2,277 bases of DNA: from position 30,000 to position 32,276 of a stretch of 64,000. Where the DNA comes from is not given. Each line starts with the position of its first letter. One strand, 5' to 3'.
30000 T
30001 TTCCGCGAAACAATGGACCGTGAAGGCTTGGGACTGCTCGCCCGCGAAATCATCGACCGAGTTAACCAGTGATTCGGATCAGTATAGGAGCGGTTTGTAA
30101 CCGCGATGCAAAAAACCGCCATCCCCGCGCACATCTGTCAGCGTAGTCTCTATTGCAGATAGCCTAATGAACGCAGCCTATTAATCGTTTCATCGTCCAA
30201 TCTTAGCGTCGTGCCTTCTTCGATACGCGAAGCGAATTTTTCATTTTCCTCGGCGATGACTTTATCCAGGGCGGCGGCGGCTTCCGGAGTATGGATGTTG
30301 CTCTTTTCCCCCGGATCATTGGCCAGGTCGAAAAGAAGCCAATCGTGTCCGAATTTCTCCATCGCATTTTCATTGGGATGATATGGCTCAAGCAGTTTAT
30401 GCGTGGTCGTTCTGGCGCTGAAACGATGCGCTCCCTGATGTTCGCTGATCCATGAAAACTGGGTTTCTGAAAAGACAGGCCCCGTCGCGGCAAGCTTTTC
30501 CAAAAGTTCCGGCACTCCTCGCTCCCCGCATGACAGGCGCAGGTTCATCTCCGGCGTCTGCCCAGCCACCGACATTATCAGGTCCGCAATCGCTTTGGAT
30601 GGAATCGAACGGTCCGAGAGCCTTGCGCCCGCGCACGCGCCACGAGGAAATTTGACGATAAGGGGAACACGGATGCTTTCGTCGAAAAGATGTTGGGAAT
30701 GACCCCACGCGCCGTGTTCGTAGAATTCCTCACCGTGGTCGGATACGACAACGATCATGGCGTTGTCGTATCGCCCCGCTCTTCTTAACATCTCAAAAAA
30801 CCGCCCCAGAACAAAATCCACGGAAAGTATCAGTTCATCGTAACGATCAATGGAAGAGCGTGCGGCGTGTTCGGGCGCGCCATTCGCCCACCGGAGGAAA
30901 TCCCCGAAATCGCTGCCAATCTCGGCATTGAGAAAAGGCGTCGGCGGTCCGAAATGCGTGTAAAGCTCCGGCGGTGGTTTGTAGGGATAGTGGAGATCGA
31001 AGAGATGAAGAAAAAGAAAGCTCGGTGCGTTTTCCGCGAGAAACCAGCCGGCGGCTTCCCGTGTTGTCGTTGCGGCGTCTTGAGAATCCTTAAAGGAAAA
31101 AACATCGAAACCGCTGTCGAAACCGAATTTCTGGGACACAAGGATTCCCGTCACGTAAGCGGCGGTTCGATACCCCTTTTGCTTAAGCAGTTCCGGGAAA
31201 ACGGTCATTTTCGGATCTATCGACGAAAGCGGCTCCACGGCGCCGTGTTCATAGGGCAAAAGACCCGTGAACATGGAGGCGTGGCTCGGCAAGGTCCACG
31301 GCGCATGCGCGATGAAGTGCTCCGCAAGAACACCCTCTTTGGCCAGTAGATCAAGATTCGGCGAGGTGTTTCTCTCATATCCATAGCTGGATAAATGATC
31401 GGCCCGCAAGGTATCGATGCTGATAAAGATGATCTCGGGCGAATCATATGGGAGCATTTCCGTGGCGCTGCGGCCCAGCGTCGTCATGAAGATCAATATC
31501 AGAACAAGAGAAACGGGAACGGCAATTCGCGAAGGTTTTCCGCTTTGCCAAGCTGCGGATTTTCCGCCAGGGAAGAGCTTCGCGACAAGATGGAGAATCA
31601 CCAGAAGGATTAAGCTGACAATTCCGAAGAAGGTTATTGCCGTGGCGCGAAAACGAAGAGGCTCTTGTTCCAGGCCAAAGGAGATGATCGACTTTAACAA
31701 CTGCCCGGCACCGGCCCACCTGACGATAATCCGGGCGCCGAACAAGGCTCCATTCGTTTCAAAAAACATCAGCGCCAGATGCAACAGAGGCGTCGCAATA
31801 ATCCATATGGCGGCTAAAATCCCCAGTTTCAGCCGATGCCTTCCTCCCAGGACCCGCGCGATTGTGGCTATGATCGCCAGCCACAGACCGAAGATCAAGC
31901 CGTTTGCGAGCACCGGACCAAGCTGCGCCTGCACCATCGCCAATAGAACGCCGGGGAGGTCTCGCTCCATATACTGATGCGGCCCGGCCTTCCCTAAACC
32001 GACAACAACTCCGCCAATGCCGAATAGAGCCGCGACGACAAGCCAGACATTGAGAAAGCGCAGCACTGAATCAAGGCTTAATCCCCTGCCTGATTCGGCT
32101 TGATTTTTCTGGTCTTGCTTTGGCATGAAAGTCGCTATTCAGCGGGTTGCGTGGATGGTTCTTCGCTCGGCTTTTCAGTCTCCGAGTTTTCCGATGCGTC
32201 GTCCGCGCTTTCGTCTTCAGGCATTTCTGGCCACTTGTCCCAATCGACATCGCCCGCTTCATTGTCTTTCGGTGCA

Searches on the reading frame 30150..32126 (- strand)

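Call 18: search_protein_families(library=pfam, proteins=[window:30150-32126:-], max_evalue=0.0001)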
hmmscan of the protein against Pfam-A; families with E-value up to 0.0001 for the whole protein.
window:30150-32126:- (658 aa): 3 families
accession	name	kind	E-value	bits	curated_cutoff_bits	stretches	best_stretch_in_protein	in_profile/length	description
PF00884.28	Sulfatase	-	1.4e-41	143.2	25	1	230-502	1-280/301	Sulfatase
PF01663.27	Phosphodiest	-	5.3e-15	56.3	23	1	233-297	2-63/342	Type I phosphodiesterase / nucleotide pyrophosphatase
PF16347.10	SGSH_C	-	3.6e-08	34.1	29.3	1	470-627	2-147/154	N-sulphoglucosamine sulphohydrolase, C-terminal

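Call 46: search_protein_families(library=ncbifam, proteins=[window:30150-32126:-], max_evalue=0.001)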
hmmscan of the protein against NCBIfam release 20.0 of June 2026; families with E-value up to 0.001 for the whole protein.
window:30150-32126:- (658 aa): 20 families
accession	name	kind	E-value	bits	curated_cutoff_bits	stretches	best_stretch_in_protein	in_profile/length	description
NF010322.0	PRK13759.1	equivalog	3.1e-29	101.8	481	2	229-323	6-101/486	arylsulfatase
NF045661.1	HdlasePehA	equivalog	3.7e-24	85.2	900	2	427-524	282-378/506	phosphoric/sulfuric ester hydrolase PehA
TIGR03417.1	chol_sulfatase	equivalog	3e-23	82.5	433.45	2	423-630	249-439/500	choline-sulfatase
NF052527.1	Mn_arylsulf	exception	4.3e-14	52.3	850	2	230-324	2-98/479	manganese-dependent arylsulfatase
NF038075.1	fam_STM4013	hypoth_equivalog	4.9e-11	42.6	250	1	230-295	8-71/261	STM4013/SEN3800 family hydrolase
NF028537.1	P_eth_NH2_trans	domain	5.3e-08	31.8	500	1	425-477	409-461/527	phosphoethanolamine--lipid A transferase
NF007160.0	PRK09598.1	equivalog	8e-08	31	561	1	423-476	400-451/523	phosphoethanolamine--lipid A transferase EptA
NF007933.0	PRK10649.1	subfamily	2.1e-07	29.9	404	0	423-472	423-470/577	phosphoethanolamine transferase CptA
NF008593.0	PRK11560.1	equivalog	2.1e-06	26.3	493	0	231-259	249-277/563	kdo(2)-lipid A phosphoethanolamine 7''-transferase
NF008619.0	PRK11598.1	equivalog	5.6e-06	25.1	660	1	424-478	416-470/546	phosphoethanolamine transferase EptA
NF000465.1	polymyxin_MCR1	exception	1.8e-05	23.8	1100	0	232-259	240-267/541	MCR-1 family phosphoethanolamine--lipid A transferase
NF033463.1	polymyxin_MCR5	exception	1.9e-05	23.5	1250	1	425-491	421-489/547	MCR-5 family phosphoethanolamine--lipid A transferase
NF012179.0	CptA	domain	2.3e-05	23.3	900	0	240-279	235-277/556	phosphoethanolamine transferase CptA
NF047438.1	polymyxin_MCR12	exception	2.5e-05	22.8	1200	1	428-477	422-471/548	MCR-12 family phosphoethanolamine--lipid A transferase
NF033836.1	polymyxin_MCR9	exception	5.3e-05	22.1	1240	0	426-503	413-493/539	MCR-9 family phosphoethanolamine--lipid A transferase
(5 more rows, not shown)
